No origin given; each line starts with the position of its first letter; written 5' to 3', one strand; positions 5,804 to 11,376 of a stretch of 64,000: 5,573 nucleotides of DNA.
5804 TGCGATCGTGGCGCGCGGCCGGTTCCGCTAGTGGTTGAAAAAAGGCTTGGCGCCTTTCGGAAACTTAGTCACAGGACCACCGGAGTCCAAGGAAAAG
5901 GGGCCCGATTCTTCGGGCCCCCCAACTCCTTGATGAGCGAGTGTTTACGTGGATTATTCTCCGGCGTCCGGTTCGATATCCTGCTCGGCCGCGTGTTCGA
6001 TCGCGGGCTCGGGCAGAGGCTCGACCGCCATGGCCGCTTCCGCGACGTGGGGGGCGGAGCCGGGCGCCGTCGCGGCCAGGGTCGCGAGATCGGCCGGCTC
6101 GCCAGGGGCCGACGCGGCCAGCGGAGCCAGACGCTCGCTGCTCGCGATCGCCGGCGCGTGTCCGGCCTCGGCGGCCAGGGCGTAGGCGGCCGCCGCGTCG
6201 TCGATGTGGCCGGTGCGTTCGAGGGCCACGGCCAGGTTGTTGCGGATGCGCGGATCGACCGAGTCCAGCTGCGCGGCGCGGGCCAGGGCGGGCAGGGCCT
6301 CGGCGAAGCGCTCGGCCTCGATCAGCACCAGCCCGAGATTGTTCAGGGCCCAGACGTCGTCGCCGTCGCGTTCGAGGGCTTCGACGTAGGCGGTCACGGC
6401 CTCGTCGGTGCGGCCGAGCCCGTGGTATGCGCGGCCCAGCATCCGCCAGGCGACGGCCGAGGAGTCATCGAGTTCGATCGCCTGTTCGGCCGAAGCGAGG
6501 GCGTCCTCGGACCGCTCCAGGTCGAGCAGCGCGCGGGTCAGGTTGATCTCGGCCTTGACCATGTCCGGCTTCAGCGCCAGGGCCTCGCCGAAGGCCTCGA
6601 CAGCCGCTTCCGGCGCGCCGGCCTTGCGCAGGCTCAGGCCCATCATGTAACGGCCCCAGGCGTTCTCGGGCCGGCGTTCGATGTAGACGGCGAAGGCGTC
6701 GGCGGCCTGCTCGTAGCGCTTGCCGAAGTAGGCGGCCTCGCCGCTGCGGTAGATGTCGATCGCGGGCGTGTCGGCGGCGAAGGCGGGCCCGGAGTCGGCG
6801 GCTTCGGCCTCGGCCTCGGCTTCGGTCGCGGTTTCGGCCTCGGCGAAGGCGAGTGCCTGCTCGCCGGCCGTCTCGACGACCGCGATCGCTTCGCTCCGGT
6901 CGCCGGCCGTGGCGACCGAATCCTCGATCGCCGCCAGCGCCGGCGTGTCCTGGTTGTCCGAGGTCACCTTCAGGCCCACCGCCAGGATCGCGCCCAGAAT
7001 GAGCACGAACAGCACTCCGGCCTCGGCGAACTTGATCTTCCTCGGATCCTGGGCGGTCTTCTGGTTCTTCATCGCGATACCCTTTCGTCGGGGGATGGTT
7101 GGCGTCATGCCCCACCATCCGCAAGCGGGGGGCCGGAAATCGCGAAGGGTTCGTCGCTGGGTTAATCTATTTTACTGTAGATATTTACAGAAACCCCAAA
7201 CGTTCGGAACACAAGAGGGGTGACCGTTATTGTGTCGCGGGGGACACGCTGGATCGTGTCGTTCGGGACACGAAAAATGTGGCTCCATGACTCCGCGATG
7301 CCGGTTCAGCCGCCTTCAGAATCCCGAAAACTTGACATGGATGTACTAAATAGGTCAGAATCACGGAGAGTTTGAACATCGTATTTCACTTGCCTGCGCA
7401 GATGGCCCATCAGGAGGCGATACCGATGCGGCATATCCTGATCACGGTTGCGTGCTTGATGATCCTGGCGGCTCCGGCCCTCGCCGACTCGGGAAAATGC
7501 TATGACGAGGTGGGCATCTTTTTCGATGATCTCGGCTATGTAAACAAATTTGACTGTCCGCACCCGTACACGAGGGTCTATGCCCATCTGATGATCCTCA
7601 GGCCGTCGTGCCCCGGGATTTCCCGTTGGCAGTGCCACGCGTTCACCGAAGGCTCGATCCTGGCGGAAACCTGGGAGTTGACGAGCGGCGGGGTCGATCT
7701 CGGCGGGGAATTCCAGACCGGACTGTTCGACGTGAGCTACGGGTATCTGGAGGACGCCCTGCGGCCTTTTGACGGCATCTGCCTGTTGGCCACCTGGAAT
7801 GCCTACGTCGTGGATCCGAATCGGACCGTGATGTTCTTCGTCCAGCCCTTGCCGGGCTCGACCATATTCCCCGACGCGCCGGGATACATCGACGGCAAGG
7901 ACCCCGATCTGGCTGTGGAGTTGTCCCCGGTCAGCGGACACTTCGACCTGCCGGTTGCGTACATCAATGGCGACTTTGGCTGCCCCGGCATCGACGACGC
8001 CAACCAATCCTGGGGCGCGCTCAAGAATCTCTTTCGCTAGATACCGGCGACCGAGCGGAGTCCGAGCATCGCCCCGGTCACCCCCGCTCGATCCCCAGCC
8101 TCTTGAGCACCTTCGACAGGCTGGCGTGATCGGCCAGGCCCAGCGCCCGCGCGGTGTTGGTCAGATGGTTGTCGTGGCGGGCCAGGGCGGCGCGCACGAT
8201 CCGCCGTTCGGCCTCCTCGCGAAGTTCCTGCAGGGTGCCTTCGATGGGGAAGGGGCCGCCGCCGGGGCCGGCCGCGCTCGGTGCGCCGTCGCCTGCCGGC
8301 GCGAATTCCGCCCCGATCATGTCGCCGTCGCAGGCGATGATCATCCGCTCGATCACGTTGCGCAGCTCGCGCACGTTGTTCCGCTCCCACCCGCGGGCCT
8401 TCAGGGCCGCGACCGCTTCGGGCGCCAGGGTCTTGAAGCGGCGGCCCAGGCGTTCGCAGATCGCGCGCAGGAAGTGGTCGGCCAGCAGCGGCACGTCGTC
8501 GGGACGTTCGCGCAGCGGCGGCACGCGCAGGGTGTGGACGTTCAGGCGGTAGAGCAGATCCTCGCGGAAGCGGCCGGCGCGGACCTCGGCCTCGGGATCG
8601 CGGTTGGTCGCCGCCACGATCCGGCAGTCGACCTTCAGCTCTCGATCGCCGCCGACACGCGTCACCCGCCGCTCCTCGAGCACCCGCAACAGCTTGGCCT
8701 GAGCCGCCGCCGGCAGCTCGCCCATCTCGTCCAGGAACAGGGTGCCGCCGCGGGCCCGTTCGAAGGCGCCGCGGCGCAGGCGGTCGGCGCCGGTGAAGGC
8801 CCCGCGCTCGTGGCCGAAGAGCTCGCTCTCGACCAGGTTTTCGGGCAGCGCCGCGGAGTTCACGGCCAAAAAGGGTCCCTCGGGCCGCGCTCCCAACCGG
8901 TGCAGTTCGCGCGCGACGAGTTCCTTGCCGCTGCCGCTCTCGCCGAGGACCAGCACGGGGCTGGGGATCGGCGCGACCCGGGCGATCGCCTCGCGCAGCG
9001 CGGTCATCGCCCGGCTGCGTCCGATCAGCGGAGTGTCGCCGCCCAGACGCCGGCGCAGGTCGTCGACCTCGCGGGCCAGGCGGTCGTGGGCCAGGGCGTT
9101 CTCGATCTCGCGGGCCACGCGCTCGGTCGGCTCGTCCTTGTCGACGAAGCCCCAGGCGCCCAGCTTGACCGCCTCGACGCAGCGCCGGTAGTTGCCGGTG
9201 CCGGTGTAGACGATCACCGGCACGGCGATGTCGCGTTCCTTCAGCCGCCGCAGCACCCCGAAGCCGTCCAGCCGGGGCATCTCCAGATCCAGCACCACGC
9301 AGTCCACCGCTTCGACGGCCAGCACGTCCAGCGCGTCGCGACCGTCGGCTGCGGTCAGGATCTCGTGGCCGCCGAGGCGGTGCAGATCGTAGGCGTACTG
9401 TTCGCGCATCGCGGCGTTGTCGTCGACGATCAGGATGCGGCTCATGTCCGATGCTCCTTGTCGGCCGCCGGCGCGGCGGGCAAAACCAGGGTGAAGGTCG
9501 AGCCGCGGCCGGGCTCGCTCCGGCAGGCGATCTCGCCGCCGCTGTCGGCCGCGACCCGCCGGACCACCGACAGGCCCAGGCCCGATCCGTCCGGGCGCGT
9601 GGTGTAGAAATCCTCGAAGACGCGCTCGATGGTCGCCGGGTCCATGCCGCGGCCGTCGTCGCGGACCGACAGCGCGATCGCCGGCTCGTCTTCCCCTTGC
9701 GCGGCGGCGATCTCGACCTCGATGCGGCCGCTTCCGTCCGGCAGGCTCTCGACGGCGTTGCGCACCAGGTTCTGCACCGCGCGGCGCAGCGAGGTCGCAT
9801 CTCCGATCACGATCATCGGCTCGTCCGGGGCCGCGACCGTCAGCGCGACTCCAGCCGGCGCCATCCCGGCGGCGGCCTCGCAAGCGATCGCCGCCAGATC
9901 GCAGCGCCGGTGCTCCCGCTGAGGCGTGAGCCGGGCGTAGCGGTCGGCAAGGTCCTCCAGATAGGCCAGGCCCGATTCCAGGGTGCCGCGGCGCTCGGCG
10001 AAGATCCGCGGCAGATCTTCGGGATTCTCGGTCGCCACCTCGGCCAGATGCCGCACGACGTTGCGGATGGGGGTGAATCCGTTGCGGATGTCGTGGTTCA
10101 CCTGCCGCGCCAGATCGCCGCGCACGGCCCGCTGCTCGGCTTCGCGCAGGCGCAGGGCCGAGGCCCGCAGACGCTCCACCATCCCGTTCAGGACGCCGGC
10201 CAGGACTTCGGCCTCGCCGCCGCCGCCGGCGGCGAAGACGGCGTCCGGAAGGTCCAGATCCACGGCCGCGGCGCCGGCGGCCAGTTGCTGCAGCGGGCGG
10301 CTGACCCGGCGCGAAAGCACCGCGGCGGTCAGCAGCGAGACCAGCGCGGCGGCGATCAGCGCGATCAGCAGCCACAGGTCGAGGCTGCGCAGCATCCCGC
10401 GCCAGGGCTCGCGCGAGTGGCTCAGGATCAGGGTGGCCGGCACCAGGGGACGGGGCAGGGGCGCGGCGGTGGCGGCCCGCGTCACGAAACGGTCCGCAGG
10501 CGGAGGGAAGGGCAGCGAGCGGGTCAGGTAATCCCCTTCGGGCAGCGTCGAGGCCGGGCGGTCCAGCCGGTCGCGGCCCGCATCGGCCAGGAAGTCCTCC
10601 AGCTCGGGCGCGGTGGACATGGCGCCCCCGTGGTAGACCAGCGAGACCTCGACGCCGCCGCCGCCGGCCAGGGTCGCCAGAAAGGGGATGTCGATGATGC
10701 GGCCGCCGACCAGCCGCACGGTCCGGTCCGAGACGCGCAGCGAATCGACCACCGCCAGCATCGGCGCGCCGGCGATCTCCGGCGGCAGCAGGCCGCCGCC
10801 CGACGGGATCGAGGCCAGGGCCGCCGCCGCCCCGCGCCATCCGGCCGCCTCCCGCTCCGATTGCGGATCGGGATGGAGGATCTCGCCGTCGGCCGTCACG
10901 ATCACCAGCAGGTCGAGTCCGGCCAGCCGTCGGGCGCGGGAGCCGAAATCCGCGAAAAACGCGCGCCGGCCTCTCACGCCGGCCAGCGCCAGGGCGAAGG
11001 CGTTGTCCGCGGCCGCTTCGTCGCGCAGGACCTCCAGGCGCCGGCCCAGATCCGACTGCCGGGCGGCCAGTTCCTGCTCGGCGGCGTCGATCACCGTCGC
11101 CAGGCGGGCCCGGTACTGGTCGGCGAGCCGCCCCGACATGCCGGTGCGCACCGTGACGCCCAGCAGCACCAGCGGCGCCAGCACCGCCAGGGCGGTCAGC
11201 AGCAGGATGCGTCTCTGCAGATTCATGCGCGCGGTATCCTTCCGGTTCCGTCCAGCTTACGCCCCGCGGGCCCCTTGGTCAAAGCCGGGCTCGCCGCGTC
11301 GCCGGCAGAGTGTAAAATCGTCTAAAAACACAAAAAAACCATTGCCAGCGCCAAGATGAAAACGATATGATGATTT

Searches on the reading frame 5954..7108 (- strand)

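Call 49: search_protein_families(library=pfam, proteins=[window:5954-7108:-], max_evalue=0.001)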
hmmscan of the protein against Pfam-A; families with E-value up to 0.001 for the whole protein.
window:5954-7108:- (384 aa): 17 families
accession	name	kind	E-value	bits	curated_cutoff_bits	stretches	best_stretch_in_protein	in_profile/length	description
PF07719.23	TPR_2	-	9.3e-23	78.9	27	1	219-250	2-33/34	Tetratricopeptide repeat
PF00515.34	TPR_1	-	2.8e-22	78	27.8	1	218-250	1-33/34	Tetratricopeptide repeat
PF13431.12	TPR_17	-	1.7e-19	68.9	24.4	2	208-238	3-33/34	Tetratricopeptide repeat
PF13414.12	TPR_11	-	4.2e-19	68.4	26.8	1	225-262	1-38/42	TPR repeat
PF13432.12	TPR_16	-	9.3e-18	64.8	32.7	2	192-250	5-63/65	Tetratricopeptide repeat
PF13181.12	TPR_8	-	1e-17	63.1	25.7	1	220-250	3-33/34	Tetratricopeptide repeat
PF14559.12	TPR_19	-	1.3e-15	57.9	25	3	194-254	1-63/68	Tetratricopeptide repeat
PF13424.12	TPR_12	-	1.9e-13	50.9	30.1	0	217-247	44-74/77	Tetratricopeptide repeat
PF13428.12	TPR_14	-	2.1e-09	37.5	23.5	1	219-259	2-42/44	Tetratricopeptide repeat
PF23914.1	TPR_CcmH_CycH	-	1.6e-08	35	42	0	144-209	44-108/158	Cytochrome c-type biogenesis protein H TPR domain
PF13374.12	TPR_10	-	1.7e-08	34.6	27.5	0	253-280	3-30/42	Tetratricopeptide repeat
PF13429.12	TPR_15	-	5.8e-08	32.9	26.2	1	181-308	110-236/280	Tetratricopeptide repeat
PF13176.12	TPR_7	-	6.3e-08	32.5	27.9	0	220-250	1-33/36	Tetratricopeptide repeat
PF13174.12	TPR_6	-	1e-07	32.5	26.3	0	120-148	4-32/33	Tetratricopeptide repeat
PF12895.13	ANAPC3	-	5.8e-07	30.1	27.2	0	144-208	20-80/82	Anaphase-promoting complex, cyclosome, subunit 3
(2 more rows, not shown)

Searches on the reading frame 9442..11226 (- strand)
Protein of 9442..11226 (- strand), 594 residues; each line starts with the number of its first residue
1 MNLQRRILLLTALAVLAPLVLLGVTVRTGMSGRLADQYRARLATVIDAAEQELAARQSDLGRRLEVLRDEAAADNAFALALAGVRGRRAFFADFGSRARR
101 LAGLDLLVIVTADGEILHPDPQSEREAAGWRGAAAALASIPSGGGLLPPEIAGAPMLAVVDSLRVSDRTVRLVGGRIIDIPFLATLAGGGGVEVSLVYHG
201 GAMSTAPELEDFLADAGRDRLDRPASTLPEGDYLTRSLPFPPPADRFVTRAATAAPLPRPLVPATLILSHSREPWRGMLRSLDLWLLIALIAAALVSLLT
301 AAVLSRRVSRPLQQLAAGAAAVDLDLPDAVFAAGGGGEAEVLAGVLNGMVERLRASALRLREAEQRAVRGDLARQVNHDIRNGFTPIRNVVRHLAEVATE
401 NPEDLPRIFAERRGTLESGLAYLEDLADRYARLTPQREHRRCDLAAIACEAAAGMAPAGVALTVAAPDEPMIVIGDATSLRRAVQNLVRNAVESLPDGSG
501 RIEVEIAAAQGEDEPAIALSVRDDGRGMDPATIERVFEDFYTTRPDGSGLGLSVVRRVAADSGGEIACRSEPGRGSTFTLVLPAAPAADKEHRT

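Call 49: search_protein_families(library=pfam, proteins=[window:9442-11226:-], max_evalue=0.001)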
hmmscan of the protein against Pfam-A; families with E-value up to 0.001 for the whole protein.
window:9442-11226:- (594 aa): 3 families
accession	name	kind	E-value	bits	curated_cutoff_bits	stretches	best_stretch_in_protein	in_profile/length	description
PF02518.31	HATPase_c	-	4.1e-27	95.2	26.4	1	475-585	1-110/111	Histidine kinase-, DNA gyrase B-, and HSP90-like ATPase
PF00672.30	HAMP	-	1.4e-06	28.9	25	1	303-355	1-53/53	HAMP domain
PF13581.12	HATPase_c_2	-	0.00094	19.6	27.4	0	483-561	39-111/127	Histidine kinase-like ATPase domain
